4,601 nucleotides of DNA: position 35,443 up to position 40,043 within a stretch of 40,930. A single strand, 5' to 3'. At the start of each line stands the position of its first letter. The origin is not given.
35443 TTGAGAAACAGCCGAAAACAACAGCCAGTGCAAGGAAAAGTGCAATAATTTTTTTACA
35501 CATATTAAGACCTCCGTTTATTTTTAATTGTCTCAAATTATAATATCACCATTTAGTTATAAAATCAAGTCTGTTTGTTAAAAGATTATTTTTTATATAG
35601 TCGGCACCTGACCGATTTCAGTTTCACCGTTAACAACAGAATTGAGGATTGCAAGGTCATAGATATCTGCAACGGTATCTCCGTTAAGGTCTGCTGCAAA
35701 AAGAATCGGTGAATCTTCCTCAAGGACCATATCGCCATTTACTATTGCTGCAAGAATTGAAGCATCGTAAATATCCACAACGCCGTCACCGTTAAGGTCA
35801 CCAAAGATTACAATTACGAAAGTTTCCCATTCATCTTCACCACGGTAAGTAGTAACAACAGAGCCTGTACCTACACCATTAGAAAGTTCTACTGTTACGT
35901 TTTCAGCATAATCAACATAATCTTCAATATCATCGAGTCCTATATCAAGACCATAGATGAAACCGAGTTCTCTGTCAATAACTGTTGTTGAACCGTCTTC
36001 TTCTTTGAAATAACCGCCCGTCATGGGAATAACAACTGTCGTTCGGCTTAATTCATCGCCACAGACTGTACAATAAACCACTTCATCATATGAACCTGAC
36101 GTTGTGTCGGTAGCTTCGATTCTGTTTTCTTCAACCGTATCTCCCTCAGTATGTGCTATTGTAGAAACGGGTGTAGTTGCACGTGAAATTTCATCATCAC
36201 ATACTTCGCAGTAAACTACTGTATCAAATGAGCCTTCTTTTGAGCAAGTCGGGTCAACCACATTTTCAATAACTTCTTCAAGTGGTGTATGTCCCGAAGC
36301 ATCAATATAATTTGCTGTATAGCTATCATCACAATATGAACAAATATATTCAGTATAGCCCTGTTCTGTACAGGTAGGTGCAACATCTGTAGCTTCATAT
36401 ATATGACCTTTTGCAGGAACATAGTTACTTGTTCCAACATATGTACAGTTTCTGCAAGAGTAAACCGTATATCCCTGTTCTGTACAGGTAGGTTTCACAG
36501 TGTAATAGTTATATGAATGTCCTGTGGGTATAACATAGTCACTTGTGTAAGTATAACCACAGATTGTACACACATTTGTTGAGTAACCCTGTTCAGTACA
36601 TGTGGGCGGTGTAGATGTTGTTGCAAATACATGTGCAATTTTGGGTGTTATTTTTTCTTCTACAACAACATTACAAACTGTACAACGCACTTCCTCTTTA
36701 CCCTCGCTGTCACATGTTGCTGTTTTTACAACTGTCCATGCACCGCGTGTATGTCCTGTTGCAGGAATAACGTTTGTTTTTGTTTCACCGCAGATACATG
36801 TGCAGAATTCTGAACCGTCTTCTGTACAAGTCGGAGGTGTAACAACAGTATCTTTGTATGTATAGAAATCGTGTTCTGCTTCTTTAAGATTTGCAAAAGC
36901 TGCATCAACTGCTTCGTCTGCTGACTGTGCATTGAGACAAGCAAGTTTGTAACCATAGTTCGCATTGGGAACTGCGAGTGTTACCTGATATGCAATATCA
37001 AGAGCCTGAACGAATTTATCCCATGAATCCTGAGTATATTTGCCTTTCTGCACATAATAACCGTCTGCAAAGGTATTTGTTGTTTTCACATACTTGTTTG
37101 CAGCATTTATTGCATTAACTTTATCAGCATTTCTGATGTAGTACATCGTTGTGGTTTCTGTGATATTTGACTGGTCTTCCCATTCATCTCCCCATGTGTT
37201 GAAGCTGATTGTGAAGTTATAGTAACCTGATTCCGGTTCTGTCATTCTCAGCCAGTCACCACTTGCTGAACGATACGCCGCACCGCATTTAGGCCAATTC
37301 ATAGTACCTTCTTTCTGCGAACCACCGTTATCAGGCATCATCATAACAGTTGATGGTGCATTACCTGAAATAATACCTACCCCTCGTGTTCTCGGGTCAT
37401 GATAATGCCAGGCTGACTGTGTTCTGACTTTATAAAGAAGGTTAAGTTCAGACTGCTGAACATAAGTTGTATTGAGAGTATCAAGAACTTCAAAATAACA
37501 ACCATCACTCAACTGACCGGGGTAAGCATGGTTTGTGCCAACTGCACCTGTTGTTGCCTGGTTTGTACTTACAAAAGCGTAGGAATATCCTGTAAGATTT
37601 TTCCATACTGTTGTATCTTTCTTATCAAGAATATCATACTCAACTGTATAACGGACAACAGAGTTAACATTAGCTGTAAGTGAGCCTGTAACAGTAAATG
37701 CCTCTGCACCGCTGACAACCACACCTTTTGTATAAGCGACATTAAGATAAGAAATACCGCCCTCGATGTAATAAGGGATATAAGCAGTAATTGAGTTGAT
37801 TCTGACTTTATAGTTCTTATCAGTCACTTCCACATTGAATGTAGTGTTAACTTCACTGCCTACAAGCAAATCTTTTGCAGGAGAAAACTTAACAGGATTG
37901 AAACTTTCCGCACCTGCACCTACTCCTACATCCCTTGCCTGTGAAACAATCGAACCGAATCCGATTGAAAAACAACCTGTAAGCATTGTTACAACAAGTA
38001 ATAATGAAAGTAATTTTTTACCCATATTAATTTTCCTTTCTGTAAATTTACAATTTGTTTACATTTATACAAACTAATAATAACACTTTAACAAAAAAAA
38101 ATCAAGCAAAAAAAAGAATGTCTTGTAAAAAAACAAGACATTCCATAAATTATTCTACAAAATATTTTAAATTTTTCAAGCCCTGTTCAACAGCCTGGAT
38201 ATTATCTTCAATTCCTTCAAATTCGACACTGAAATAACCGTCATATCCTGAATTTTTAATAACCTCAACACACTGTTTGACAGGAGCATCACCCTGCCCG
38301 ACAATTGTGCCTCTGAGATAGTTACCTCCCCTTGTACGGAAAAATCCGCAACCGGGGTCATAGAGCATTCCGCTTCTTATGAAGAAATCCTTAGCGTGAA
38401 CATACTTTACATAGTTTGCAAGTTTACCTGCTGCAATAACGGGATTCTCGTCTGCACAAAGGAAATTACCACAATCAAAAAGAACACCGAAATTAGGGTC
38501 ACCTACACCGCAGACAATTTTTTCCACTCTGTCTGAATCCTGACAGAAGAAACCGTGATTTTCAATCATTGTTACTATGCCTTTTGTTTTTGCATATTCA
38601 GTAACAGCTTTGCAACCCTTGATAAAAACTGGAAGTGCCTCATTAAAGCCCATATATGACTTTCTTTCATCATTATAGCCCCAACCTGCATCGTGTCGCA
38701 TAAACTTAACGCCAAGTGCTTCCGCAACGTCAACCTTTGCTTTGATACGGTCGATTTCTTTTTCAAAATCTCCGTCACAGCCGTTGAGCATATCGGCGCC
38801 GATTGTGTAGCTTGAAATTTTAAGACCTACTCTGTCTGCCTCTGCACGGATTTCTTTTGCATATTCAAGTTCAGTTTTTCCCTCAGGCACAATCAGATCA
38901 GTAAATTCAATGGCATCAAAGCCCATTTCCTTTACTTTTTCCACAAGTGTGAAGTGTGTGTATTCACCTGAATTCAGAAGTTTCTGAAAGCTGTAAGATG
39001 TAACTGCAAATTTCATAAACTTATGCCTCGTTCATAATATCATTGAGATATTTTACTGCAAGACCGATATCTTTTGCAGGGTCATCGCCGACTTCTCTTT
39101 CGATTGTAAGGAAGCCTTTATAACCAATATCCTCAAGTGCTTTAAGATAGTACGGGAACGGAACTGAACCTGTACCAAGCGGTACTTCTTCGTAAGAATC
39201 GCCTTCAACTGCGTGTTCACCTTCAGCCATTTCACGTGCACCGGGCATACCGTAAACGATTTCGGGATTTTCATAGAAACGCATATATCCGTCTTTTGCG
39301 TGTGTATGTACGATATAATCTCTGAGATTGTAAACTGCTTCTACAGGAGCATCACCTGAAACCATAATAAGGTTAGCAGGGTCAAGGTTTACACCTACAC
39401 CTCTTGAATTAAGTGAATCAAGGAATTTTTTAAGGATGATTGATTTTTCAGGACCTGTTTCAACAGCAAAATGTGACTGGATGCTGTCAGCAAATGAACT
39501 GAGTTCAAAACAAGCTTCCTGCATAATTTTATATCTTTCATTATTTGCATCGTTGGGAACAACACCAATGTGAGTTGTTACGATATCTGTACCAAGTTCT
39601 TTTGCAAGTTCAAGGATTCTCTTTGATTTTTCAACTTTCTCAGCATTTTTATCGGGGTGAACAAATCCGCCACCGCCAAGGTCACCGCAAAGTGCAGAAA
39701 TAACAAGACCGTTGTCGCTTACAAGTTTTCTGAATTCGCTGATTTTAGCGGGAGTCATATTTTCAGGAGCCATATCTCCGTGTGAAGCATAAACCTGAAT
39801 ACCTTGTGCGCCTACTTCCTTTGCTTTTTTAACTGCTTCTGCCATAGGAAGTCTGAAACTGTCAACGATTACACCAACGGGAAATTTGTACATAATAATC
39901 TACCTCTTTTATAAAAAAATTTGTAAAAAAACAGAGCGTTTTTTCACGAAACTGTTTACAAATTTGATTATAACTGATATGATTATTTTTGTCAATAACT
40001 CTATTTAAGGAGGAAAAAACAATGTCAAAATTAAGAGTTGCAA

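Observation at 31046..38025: Three tandem dockerin-bearing paralogs built from shuffled modules (A-B-Doc2, C-Doc1, A-B-C-Doc1) that I cannot place in any named family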

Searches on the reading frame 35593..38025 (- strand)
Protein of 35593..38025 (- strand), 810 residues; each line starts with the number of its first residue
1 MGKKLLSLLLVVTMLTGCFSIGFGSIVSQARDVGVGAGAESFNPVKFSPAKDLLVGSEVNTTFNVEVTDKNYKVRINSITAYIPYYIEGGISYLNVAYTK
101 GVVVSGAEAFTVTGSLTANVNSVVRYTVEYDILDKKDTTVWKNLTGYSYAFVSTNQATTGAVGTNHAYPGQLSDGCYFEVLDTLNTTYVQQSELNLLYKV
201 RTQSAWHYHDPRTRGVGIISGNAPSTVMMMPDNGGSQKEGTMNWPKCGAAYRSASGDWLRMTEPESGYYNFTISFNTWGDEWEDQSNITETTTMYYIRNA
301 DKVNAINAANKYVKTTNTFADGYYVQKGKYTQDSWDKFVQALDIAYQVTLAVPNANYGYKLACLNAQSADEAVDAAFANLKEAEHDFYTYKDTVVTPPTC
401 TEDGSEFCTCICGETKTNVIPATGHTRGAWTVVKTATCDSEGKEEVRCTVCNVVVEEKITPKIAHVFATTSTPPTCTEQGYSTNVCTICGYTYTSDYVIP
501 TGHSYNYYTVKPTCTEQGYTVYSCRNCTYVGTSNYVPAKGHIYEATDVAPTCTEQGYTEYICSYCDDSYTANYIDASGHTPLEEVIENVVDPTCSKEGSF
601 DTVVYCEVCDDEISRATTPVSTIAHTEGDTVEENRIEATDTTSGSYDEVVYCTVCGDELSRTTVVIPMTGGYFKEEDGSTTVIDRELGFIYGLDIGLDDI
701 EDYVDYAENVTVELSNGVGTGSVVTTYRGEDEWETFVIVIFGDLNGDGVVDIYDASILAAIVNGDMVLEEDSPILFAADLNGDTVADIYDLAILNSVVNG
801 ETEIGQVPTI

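Call 3: search_protein_families(library=pfam, proteins=[window:35593-38025:-], max_evalue=1)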
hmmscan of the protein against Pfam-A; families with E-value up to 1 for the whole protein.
window:35593-38025:- (810 aa): 3 families
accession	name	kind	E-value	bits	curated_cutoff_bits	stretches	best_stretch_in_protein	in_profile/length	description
PF00404.24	Dockerin_1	-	8.1e-06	26.4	22.9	1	742-796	2-54/57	Dockerin type I domain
PF13517.12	FG-GAP_3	-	7.8e-05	23.6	26.9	1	708-753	16-60/61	FG-GAP-like repeat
PF01839.29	FG-GAP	-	0.26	11.7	22.1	0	741-752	7-18/37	FG-GAP repeat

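Call 4: search_protein_families(library=ncbifam, proteins=[window:35593-38025:-], max_evalue=1)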
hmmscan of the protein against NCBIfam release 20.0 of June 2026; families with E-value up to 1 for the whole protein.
window:35593-38025:- (810 aa): 0 families

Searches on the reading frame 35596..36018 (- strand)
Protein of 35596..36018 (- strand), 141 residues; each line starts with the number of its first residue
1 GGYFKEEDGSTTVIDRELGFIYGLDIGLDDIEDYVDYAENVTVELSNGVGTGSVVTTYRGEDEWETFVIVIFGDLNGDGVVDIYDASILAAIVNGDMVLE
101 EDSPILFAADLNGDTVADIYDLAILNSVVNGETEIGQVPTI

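Call 64: search_protein_families(library=pfam, proteins=[window:35596-36018:-], max_evalue=10)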
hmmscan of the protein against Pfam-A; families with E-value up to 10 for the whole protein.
seq(141 aa): 4 families
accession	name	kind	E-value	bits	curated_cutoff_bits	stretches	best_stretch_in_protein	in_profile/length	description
PF00404.24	Dockerin_1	-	1.6e-06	28.6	22.9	1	73-127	2-54/57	Dockerin type I domain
PF13517.12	FG-GAP_3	-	9.1e-06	26.6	26.9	2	39-84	16-60/61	FG-GAP-like repeat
PF01839.29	FG-GAP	-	0.0036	17.6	22.1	2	72-83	7-18/37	FG-GAP repeat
PF16349.10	DUF4978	-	0.043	13.9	29.3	1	101-131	91-121/172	Domain of unknown function (DUF4978)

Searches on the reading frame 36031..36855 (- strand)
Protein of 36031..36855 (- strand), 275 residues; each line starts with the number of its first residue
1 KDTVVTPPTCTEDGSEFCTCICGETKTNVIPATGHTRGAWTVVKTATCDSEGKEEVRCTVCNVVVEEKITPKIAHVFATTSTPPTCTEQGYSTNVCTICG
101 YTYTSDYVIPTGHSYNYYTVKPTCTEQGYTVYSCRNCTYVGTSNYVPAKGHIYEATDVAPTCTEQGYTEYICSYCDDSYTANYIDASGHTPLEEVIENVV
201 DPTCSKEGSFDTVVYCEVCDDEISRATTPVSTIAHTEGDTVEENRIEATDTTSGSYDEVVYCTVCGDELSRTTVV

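Call 41: search_solved_structures(query=window:36031-36855:-, max_evalue=1, show_alignments=2)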
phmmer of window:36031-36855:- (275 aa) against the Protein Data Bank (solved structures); distinct sequences matched with E-value up to 1: 0.

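Call 64: search_protein_families(library=pfam, proteins=[window:36031-36855:-], max_evalue=10)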
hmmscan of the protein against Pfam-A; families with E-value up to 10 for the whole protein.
window:36031-36855:- (275 aa): 3 families
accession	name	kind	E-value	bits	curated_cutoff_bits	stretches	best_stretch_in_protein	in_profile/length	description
PF02892.21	zf-BED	-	0.0067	16.9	20.6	0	258-272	15-29/44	BED zinc finger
PF00130.28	C1_1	-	0.78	10.1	26.5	0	207-224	5-22/53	Phorbol esters/diacylglycerol binding domain (C1 domain)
PF19474.4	DUF6011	-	3.5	7.7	26.6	1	51-62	4-15/37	Family of unknown function (DUF6011)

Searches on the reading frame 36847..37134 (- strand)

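Call 64: search_protein_families(library=pfam, proteins=[window:36847-37134:-], max_evalue=10)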
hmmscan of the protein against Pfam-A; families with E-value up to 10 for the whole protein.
seq(96 aa): 2 families
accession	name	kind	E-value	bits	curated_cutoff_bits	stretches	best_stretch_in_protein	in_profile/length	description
PF21595.3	CCL2-like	-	0.072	13.6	27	1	4-38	71-104/127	CCL2 lectin-like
PF13316.11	DUF4087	-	0.13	13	25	1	31-74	33-72/97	Protein of unknown function (DUF4087)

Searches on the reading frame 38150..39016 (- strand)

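Call 10: search_protein_families(library=pfam, proteins=[window:38150-39016:-], max_evalue=0.001)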
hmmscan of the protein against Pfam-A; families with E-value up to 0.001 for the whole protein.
window:38150-39016:- (288 aa): 1 family
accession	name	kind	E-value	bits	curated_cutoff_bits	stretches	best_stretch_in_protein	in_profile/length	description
PF01261.30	AP_endonuc_2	-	1.8e-34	120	31.1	1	25-284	1-247/249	Xylose isomerase-like TIM barrel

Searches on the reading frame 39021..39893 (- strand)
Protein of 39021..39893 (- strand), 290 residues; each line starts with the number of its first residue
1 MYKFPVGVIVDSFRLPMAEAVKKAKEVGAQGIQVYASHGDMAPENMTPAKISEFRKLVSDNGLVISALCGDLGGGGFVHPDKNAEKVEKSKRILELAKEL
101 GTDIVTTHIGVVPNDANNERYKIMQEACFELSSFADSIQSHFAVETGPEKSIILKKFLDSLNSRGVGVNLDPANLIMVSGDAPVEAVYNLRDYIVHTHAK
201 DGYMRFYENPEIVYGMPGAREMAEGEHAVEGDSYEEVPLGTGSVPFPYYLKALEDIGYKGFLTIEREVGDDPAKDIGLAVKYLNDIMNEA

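Call 10: search_protein_families(library=pfam, proteins=[window:39021-39893:-], max_evalue=0.001)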
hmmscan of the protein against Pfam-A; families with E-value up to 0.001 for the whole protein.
window:39021-39893:- (290 aa): 1 family
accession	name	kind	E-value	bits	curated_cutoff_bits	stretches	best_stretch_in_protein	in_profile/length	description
PF01261.30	AP_endonuc_2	-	5.1e-34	118.5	31.1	1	21-284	1-247/249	Xylose isomerase-like TIM barrel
